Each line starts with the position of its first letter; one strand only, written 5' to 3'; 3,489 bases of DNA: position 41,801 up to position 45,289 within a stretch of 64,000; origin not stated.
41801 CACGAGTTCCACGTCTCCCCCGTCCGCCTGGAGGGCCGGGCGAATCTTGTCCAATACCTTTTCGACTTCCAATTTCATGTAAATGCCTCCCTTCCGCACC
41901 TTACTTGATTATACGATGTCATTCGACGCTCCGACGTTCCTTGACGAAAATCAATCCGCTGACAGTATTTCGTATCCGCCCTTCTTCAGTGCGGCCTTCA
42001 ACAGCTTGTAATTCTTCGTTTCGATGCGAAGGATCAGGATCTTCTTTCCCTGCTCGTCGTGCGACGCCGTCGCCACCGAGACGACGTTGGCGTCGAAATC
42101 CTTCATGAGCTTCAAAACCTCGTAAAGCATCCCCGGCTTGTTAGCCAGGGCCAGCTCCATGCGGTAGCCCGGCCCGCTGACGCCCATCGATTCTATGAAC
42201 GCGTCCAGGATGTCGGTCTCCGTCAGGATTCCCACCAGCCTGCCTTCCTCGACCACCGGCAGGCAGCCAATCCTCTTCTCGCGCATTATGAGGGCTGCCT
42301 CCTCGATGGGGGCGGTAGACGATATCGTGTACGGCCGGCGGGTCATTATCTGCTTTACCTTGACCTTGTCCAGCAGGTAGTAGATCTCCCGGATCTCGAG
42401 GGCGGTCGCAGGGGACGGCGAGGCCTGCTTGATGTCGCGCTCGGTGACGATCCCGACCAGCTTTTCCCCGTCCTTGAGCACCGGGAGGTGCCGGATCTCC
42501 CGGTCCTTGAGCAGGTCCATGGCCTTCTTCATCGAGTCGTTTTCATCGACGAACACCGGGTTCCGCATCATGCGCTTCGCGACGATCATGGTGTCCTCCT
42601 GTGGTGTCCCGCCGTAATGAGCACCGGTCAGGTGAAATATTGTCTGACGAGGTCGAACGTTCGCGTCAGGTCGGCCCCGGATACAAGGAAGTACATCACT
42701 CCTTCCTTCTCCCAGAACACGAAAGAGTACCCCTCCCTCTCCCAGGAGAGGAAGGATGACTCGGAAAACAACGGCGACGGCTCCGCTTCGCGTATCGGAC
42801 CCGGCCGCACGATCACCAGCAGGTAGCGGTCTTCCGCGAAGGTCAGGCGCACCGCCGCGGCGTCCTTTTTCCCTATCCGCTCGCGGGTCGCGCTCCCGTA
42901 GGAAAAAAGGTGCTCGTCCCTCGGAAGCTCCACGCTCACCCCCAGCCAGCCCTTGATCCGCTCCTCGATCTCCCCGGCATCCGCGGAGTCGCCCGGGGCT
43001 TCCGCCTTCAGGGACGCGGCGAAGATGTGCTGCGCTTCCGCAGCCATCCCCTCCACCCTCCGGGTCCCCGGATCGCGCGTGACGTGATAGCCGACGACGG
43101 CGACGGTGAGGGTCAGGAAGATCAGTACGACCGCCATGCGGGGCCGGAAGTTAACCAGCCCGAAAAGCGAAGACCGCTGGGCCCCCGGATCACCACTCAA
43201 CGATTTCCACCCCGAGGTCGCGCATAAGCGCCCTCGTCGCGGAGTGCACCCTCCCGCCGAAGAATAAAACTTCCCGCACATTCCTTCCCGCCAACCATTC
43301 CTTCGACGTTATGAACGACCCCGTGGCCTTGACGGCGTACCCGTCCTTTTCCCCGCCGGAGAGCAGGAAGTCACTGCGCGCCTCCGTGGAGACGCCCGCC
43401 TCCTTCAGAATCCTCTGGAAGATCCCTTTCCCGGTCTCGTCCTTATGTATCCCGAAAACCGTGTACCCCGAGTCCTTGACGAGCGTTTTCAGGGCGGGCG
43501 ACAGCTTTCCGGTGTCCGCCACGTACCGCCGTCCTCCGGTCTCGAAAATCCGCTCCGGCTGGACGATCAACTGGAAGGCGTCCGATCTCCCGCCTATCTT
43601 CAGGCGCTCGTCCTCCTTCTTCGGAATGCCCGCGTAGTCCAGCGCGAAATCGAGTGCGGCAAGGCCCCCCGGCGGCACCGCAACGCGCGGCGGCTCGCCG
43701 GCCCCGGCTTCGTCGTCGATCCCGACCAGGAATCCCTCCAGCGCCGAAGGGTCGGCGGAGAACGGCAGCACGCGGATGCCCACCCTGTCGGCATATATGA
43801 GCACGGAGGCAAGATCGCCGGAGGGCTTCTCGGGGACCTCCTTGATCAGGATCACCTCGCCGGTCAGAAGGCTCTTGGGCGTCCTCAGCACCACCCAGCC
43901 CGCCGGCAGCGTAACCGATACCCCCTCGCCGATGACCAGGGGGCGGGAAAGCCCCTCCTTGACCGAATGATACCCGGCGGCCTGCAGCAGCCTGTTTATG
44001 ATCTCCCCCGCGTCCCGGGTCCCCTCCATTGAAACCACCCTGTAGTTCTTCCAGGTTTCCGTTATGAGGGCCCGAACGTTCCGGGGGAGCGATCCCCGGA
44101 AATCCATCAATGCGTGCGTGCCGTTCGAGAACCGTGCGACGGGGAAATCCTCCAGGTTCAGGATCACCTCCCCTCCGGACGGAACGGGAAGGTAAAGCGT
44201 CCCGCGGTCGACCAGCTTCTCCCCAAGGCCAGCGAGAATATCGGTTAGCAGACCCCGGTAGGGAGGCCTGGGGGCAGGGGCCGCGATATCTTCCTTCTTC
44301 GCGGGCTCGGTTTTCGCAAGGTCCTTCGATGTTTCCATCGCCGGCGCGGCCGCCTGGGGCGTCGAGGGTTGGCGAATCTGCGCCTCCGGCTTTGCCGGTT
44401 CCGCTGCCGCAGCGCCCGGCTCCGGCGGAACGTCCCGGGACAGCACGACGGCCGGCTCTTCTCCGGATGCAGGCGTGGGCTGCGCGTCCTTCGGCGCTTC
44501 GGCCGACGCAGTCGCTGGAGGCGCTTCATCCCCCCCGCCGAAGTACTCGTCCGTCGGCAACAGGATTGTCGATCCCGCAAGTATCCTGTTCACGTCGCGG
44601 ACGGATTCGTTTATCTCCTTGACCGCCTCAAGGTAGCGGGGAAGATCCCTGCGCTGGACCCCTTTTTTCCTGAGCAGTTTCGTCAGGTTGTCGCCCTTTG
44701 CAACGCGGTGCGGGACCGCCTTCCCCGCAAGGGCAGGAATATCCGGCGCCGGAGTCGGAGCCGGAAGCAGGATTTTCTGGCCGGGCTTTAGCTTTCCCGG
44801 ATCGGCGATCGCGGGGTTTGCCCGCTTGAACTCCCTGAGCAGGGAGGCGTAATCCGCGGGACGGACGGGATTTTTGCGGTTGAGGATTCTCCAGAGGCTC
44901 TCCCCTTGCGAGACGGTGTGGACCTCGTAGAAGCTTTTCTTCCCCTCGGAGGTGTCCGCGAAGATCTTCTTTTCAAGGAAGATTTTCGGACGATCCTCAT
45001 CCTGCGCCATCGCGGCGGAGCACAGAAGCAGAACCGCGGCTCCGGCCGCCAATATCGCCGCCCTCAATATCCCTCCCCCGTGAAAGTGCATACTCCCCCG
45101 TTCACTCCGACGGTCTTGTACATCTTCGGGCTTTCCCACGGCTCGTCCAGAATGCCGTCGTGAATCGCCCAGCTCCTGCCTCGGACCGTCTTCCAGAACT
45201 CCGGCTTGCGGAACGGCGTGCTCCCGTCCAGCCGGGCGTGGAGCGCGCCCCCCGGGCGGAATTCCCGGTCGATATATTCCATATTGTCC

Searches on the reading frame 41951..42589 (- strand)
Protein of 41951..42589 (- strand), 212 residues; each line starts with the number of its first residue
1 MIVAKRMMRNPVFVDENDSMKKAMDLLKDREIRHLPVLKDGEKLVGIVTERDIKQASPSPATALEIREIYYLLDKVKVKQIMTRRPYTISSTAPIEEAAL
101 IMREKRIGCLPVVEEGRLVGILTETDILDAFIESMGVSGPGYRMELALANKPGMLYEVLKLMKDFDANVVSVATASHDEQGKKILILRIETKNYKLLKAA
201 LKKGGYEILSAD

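Call 59: search_protein_families(library=pfam, proteins=[window:41951-42589:-], max_evalue=0.000001)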
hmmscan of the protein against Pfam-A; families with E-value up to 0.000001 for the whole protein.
window:41951-42589:- (212 aa): 2 families
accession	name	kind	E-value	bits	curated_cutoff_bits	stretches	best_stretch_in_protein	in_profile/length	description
PF00571.33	CBS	-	1.7e-36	124.7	24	2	78-132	1-56/57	CBS domain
PF22190.2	TTHA0829-like_ACT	-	2.8e-07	30.9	27.4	1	141-209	2-67/70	TTHA0829-like ACT domain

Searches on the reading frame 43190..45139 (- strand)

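Call 58: search_protein_families(library=pfam, proteins=[window:43190-45139:-], max_evalue=0.000001)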
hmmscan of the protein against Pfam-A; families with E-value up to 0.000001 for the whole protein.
window:43190-45139:- (649 aa): 1 family
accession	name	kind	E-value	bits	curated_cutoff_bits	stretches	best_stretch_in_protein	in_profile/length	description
PF01476.26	LysM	-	6.2e-07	29.7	20.9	0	74-126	1-43/43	LysM domain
